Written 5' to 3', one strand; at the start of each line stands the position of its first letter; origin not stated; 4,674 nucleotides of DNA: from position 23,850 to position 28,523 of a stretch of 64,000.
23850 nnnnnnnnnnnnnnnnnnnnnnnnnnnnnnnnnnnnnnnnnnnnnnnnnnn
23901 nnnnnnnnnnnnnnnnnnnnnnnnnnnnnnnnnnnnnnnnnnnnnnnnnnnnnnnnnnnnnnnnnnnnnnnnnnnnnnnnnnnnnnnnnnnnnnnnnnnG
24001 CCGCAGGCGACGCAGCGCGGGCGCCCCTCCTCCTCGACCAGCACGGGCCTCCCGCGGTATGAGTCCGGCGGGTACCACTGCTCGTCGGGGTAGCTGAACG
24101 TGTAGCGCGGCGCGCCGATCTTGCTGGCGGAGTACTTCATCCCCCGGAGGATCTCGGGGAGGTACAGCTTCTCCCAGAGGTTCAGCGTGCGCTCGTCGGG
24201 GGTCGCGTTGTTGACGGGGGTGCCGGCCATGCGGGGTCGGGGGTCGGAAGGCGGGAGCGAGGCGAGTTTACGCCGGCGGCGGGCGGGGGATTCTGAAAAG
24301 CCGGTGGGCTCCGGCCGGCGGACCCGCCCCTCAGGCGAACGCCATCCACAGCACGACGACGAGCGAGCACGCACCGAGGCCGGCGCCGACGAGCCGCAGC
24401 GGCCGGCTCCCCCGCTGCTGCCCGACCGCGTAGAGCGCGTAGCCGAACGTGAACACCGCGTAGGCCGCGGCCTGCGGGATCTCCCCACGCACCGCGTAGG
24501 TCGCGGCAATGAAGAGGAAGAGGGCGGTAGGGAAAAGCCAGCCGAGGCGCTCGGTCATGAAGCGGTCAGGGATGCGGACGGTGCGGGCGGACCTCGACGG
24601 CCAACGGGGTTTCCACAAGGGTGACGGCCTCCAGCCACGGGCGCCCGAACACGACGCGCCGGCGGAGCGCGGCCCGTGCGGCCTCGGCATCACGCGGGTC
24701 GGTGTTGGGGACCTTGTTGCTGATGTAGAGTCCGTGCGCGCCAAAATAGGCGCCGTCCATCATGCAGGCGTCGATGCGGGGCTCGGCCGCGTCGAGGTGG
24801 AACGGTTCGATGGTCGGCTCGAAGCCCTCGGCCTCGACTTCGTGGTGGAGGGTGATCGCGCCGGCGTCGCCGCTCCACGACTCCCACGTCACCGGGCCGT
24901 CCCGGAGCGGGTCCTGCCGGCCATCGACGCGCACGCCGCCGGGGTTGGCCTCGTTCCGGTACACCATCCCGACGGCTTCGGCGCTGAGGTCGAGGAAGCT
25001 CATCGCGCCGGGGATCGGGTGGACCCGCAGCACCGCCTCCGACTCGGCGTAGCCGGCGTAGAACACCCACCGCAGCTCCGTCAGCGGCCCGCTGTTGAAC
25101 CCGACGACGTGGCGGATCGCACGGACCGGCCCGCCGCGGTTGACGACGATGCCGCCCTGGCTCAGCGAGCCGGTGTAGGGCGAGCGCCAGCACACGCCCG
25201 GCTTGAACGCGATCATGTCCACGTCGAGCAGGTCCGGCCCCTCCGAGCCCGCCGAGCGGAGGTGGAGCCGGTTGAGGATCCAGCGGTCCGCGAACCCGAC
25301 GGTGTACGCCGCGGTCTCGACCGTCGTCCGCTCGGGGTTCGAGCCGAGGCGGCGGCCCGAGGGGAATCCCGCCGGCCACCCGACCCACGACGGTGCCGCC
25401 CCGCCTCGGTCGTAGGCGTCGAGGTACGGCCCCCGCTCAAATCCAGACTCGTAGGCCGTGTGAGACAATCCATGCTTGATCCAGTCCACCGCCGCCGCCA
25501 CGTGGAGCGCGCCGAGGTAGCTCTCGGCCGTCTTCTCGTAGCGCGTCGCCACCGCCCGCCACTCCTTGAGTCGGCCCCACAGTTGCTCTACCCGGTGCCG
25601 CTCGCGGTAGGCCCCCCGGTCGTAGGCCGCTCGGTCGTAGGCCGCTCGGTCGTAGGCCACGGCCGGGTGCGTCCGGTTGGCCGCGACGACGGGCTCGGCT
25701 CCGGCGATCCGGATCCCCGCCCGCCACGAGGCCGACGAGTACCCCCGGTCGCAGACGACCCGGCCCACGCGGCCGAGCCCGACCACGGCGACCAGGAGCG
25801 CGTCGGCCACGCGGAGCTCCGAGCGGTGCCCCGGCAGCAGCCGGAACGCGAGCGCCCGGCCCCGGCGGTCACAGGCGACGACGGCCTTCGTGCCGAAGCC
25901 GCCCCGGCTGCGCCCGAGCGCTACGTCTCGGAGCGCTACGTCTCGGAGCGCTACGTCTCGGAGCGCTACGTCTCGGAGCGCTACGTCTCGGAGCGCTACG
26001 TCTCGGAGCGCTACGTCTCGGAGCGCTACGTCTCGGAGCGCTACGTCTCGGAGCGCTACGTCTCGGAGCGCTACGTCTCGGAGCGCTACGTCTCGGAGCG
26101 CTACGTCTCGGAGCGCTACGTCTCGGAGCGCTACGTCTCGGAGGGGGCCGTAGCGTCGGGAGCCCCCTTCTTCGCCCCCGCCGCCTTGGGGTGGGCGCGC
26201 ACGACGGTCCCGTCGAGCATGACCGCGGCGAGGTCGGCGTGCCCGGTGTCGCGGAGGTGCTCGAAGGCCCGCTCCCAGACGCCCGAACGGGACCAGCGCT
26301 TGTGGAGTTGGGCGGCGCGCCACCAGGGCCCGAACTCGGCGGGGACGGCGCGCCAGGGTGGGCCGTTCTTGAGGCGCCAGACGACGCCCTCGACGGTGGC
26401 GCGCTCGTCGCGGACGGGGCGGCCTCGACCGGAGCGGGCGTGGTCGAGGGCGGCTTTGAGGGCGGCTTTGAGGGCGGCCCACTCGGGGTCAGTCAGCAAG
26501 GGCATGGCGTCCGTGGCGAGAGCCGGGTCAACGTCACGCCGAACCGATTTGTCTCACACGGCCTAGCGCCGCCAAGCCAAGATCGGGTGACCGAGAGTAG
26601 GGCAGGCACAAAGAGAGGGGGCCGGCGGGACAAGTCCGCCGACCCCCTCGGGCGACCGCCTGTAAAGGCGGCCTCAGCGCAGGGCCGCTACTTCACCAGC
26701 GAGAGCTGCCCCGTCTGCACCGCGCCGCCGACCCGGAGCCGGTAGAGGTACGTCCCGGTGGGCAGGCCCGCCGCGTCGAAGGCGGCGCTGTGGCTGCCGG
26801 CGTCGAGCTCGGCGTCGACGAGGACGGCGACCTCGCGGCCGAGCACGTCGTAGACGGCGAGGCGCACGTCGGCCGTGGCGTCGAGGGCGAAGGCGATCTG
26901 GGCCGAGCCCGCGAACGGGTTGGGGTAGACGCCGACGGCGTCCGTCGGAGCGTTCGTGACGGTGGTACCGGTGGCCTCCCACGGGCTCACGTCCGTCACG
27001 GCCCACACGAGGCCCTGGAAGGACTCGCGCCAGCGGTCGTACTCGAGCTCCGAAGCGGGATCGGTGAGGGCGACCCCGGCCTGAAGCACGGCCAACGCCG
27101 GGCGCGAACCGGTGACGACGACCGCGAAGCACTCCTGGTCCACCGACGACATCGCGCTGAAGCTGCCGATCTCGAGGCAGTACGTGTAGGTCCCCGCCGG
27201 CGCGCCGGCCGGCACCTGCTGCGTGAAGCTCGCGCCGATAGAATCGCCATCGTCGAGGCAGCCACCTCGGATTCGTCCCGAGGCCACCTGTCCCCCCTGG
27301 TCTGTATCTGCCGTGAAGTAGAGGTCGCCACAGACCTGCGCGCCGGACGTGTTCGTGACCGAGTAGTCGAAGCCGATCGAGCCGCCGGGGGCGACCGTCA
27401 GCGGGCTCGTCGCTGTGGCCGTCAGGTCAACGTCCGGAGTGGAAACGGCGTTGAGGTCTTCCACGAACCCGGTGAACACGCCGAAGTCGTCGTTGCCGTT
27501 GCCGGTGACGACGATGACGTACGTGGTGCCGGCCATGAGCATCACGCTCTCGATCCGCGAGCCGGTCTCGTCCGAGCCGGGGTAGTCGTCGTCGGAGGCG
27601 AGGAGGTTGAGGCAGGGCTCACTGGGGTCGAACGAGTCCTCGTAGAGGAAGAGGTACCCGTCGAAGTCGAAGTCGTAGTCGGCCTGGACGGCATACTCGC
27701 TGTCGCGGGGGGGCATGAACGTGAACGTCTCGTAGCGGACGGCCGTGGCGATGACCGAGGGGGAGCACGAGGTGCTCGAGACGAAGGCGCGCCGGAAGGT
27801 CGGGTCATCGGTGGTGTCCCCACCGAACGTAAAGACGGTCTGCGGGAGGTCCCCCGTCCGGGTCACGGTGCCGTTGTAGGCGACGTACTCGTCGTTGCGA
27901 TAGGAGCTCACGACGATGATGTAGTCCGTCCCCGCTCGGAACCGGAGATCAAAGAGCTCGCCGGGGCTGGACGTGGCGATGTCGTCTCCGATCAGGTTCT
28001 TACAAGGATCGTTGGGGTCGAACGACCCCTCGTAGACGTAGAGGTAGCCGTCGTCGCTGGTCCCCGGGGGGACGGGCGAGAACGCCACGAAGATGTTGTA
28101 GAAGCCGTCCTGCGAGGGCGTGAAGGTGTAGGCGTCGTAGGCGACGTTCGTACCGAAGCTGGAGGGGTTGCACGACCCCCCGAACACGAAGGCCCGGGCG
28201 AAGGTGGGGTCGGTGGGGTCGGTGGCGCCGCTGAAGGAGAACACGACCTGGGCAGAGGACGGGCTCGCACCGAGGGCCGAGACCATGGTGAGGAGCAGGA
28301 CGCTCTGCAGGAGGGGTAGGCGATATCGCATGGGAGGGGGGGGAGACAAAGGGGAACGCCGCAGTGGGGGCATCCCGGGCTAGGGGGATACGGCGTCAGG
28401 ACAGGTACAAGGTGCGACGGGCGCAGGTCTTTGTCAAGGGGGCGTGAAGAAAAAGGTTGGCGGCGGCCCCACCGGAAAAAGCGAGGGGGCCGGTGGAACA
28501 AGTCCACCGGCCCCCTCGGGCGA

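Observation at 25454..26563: An IS5/IS427-like element carries three independent in-frame tandem expansions, including (RDVAL)x15 at the orfA/orfB junction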

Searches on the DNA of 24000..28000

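Call 57: search_rna_families(source=window, start=24000, end=28000, threshold=evalue, max_evalue=1)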
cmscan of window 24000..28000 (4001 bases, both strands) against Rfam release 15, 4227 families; matches with E-value up to 1: 1.
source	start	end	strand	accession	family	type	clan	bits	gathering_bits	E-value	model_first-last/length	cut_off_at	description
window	25108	25176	+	RF01665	P13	Gene; sRNA;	-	26.8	70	0.43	1-76/76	no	Pseudomonas sRNA P13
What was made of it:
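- Tried and rejected: Rfam finds nothing in 24000-28000 apart from one sub-threshold chance hit (call 57).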

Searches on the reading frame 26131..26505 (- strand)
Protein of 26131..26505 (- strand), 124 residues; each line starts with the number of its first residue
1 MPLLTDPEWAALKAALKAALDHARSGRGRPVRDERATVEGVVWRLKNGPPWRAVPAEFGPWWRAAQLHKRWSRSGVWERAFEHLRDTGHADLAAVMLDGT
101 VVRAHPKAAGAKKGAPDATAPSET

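Call 8: search_protein_families(library=pfam, proteins=[window:26134-26505:-], max_evalue=0.01)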
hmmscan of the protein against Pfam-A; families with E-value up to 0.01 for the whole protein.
seq(124 aa): 1 family
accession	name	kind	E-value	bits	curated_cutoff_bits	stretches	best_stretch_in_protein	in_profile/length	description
PF13340.11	DUF4096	-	1.1e-19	70.8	34.3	1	4-80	1-75/76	Putative transposase of IS4/5 family (DUF4096)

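Call 12: find_encoding_contigs(protein=window:26131-26505:-, flank=3000, max_places=10)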
Protein window:26131-26505:- (124 aa): no gene with exactly this product is on record in the collection.

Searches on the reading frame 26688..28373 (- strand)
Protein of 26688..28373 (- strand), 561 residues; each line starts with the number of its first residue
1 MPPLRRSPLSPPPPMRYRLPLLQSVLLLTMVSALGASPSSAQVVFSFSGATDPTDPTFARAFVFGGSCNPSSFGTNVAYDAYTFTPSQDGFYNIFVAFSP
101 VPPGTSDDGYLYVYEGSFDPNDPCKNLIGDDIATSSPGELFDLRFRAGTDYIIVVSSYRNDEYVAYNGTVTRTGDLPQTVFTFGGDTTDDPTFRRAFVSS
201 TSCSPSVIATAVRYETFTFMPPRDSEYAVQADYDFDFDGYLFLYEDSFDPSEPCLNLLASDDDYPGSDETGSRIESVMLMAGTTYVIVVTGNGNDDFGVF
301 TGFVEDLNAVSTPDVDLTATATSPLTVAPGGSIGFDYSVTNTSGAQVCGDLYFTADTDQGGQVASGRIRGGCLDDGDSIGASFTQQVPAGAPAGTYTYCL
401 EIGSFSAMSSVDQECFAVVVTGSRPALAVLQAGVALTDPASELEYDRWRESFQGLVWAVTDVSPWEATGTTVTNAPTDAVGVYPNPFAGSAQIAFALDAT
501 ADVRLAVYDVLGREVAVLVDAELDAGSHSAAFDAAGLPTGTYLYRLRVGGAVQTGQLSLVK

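Call 26: search_protein_families(library=pfam, proteins=[window:26688-28373:-], max_evalue=0.1)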
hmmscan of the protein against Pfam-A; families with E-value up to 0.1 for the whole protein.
window:26688-28373:- (561 aa): 4 families
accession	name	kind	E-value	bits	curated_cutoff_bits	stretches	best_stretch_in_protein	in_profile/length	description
PF18962.6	Por_Secre_tail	-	7.5e-08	33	27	1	482-550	1-66/75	Secretion system C-terminal sorting domain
PF13860.13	FlgD_ig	-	0.0015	18.9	27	1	488-544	7-71/79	FlgD Ig-like domain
PF13585.12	CHU_C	-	0.0037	17.8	27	0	498-549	24-74/86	CHU_C Type IX secretion signal domain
PF13964.12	Kelch_6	-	0.024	15.1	25.3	0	105-124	8-31/50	Kelch motif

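Call 29: find_encoding_contigs(protein=window:26688-28373:-, flank=4000, max_places=6)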
Protein window:26688-28373:- (561 aa): no gene with exactly this product is on record in the collection.
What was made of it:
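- On Contingency / phase-variable repeat locus: The source genome is not in the collections (calls 12, 29).
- Tried and rejected: OrfA and the neighbouring T9SS protein are not on record (calls 12, 29).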
